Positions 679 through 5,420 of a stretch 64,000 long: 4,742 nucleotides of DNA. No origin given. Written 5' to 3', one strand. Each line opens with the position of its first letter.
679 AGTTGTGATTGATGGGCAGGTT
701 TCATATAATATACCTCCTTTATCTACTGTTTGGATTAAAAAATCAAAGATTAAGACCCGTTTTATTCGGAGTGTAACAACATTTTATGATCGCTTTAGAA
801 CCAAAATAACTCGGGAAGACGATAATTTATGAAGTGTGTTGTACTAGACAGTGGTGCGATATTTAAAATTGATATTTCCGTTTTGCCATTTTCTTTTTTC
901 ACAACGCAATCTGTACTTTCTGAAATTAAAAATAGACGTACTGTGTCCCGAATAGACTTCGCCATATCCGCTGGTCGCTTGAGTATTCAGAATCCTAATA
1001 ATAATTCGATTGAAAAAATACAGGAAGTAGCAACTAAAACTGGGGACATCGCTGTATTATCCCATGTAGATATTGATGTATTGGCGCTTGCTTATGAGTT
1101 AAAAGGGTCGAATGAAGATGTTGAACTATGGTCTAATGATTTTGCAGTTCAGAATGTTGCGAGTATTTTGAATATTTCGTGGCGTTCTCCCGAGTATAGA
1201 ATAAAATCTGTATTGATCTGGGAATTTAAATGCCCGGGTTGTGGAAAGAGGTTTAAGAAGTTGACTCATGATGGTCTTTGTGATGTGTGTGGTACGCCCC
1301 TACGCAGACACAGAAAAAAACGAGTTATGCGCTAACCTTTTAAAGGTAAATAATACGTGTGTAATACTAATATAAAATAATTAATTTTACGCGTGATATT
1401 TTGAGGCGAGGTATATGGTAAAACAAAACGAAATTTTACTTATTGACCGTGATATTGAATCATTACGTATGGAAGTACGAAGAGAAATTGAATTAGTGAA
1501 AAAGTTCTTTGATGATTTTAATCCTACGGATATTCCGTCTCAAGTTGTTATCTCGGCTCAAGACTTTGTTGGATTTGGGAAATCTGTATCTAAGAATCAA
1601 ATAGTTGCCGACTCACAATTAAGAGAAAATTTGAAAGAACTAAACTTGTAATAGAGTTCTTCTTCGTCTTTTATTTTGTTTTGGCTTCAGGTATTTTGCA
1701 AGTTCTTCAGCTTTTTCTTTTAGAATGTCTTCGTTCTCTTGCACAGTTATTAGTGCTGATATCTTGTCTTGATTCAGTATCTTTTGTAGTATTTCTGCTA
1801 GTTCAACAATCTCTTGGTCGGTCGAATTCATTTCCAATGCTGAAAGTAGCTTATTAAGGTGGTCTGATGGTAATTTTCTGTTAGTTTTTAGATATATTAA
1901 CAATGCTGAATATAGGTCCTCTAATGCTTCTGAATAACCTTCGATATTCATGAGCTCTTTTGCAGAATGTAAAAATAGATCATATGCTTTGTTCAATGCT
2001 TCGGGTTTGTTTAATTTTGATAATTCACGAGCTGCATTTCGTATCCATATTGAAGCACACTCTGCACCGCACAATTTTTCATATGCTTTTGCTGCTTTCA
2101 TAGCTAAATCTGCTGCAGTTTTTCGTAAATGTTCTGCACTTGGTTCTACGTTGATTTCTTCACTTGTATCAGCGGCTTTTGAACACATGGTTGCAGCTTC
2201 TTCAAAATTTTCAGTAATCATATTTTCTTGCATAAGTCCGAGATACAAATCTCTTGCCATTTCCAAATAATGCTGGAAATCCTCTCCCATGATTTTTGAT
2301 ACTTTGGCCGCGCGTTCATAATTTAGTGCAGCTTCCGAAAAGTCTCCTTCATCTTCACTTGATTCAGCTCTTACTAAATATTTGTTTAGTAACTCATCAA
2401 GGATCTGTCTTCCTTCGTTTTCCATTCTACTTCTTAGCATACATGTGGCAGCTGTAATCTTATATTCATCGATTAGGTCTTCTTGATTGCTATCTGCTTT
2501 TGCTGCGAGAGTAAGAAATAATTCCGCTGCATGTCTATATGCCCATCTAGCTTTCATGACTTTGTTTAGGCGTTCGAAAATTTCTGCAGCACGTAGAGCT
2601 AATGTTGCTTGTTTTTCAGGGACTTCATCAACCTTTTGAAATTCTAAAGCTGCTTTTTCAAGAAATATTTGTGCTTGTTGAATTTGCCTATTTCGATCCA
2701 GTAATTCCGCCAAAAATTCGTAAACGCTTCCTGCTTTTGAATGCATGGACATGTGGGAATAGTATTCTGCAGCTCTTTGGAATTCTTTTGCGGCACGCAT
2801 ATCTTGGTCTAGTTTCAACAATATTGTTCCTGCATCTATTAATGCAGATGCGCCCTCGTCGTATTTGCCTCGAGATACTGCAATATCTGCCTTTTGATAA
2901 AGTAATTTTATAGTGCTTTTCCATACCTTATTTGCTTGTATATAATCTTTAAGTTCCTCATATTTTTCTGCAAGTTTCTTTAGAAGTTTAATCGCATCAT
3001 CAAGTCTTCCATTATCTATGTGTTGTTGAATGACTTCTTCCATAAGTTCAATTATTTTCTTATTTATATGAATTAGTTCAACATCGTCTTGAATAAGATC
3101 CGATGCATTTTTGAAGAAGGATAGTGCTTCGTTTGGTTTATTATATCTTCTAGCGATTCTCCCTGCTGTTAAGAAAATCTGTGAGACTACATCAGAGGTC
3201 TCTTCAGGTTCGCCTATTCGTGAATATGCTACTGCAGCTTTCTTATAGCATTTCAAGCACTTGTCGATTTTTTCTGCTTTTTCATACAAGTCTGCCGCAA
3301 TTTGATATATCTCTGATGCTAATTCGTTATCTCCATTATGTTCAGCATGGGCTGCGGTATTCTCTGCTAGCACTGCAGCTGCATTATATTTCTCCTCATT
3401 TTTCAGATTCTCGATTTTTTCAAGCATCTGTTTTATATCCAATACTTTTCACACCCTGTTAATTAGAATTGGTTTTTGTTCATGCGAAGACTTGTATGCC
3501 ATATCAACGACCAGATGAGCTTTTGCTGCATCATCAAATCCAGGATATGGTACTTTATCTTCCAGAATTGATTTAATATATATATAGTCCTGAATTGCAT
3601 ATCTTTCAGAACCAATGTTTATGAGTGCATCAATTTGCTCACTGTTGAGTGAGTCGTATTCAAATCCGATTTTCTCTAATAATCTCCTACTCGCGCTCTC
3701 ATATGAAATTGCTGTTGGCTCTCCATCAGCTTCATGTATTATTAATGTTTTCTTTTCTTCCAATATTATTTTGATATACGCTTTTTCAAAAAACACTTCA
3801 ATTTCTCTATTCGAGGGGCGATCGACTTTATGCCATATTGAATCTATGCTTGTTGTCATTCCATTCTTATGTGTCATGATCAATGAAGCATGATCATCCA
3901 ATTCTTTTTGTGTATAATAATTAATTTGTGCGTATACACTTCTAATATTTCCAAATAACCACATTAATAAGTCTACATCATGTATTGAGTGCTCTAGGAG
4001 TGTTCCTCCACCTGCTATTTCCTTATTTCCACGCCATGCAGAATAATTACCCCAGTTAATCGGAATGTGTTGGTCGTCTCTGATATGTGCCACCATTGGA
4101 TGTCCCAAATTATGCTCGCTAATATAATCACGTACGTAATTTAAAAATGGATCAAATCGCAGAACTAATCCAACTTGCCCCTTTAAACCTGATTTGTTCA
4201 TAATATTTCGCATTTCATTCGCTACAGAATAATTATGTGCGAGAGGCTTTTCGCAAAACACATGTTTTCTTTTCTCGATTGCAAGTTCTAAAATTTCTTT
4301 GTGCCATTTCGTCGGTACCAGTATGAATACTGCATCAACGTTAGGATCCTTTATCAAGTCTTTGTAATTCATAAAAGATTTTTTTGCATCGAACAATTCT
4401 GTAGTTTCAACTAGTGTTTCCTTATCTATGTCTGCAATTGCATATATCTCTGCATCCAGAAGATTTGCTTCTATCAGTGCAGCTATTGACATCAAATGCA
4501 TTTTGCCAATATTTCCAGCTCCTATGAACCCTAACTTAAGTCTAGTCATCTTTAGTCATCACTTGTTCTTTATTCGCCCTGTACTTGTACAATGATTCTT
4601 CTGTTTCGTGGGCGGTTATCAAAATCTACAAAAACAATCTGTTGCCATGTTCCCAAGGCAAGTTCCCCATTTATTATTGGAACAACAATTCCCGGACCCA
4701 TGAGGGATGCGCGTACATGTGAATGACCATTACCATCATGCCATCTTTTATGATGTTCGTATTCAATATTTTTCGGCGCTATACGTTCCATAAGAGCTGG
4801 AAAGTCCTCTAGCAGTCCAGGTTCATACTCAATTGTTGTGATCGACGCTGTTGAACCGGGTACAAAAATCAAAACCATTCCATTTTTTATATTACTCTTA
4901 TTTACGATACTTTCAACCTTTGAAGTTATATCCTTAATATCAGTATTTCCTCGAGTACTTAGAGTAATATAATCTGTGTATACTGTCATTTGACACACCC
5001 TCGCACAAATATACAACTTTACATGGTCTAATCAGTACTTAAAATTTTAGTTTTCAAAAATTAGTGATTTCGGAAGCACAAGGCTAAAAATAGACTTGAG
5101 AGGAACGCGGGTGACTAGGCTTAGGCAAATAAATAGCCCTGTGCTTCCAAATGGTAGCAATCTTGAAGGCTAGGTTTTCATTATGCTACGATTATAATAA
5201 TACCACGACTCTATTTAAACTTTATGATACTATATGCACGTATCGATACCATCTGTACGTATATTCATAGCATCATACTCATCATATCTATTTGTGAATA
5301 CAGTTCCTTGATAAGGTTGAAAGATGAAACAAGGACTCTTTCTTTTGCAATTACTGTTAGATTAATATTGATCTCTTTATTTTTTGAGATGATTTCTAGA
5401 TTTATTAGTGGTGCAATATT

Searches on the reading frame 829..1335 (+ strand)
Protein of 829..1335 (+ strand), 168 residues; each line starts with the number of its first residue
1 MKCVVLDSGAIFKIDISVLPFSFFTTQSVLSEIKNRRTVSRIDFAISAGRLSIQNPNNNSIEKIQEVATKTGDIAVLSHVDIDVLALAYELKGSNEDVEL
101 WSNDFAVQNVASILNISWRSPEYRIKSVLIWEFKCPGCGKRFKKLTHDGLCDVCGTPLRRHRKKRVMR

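Call 55: find_encoding_contigs(protein=window:829-1335:+, flank=10000, max_places=4)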
Protein window:829-1335:+ (168 aa): 4 contigs read that carry it; 3 places shown.
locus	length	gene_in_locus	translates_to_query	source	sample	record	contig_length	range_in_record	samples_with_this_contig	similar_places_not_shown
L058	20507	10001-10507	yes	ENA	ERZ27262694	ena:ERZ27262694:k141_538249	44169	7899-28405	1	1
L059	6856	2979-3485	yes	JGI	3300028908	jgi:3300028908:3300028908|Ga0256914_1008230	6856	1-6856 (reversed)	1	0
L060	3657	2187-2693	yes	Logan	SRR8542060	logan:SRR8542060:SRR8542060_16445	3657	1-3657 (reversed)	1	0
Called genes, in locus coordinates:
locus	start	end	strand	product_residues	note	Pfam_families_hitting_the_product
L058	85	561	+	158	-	PF13174:TPR_6 (faint), PF13181:TPR_8 (faint), PF12895:ANAPC3 (weak), PF07719:TPR_2 (weak), PF00515:TPR_1 (weak), PF13432:TPR_16, PF14559:TPR_19 (weak), PF07719:TPR_2 (weak), +6 more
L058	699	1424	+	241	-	PF01963:TraB_PrgY_gumN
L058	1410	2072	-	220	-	PF03193:RsgA_GTPase (faint), PF00009:GTP_EFTU (faint), PF02492:cobW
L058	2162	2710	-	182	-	PF12822:ECF_trnsprt (weak)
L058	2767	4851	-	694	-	PF13597:NRDD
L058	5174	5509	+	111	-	-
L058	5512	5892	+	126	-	-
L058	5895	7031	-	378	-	PF00155:Aminotran_1_2, PF00266:Aminotran_5, PF00282:Pyridoxal_deC, PF01041:DegT_DnrJ_EryC1, PF05889:SepSecS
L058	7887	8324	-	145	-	PF12840:HTH_20 (faint), PF13404:HTH_AsnC-type, PF13412:HTH_24, PF08220:HTH_DeoR (faint), PF01037:AsnC_trans_reg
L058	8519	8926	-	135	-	PF21485:IF5A-like_N, PF08207:EFP_N (weak), PF01287:eIF-5a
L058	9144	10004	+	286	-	PF01513:NAD_kinase, PF20143:NAD_kinase_C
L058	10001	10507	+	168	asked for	PF17146:PIN_6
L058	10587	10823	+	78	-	-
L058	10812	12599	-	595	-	PF13424:TPR_12 (faint), PF14938:SNAP (weak)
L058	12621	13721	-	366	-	PF01408:GFO_IDH_MocA, PF22725:GFO_IDH_MocA_C3, PF02894:GFO_IDH_MocA_C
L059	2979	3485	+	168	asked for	PF17146:PIN_6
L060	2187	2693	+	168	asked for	PF17146:PIN_6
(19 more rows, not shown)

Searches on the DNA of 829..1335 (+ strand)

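Call 97: search_rna_families(source=L058, start=6900, end=8000, threshold=gathering)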
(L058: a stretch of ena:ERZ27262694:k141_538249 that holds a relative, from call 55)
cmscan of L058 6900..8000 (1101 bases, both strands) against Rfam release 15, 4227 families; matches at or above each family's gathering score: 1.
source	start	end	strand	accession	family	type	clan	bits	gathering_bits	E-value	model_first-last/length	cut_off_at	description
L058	7757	7841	+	RF00005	tRNA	Gene; tRNA;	CL00001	54.7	29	8.9e-11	1-71/71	no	tRNA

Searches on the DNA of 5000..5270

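Call 106: search_rna_families(source=window, start=5000, end=5270, threshold=evalue, max_evalue=1)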
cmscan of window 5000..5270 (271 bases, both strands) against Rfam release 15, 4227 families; matches with E-value up to 1: 0.
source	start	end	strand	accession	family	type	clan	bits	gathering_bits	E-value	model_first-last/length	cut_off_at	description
